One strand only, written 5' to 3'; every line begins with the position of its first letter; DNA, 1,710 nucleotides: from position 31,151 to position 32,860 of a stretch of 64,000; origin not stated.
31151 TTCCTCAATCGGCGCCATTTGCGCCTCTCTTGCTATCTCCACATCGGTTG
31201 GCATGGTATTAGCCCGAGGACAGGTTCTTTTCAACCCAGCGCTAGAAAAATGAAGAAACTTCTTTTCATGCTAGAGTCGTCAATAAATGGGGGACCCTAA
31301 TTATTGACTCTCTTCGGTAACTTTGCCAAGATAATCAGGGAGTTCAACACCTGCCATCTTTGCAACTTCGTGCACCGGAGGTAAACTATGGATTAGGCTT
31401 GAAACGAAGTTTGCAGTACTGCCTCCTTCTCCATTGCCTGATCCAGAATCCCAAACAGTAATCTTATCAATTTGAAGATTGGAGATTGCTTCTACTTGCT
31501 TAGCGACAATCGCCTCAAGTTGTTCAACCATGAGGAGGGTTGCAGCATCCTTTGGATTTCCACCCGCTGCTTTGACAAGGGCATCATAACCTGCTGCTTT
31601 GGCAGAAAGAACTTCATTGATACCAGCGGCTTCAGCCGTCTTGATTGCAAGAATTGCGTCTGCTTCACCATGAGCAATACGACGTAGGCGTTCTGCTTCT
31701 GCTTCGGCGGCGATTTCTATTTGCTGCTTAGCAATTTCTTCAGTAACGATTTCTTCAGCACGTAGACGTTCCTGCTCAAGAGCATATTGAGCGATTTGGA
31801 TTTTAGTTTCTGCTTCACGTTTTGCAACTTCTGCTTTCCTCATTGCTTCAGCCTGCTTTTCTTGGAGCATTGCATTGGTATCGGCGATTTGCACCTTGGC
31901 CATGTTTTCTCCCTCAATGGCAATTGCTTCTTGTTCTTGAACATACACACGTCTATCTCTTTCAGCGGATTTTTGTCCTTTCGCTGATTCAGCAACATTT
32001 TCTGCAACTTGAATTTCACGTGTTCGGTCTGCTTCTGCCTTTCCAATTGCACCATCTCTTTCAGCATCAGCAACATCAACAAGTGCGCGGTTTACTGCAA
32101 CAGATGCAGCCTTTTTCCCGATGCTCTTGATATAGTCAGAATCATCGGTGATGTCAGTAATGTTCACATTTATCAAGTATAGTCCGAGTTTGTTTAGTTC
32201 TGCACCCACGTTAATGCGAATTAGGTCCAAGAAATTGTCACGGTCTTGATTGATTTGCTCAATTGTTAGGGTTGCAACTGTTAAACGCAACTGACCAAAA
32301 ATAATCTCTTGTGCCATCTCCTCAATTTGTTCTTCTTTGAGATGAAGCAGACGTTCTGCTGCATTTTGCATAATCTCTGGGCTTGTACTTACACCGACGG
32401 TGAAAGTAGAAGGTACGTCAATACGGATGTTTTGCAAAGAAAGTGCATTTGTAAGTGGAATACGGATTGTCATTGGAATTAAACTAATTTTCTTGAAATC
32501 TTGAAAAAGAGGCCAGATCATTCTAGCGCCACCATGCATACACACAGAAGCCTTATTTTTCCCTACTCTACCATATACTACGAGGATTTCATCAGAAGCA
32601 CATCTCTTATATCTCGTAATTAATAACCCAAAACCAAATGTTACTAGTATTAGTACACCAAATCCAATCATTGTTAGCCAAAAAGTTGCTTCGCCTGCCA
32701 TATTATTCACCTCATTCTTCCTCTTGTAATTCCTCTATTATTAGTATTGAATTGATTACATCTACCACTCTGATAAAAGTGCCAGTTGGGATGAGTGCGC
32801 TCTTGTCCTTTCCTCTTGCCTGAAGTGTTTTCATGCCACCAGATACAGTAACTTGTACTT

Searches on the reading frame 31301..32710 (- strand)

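Call 18: search_protein_families(library=pfam, proteins=[window:31301-32710:-], max_evalue=0.001)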
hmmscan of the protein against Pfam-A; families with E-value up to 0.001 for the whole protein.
window:31301-32710:- (469 aa): 1 family
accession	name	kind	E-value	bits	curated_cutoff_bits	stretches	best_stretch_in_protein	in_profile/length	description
PF01145.31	Band_7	-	6.7e-25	88.6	23.6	1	40-217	6-175/176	SPFH domain / Band 7 family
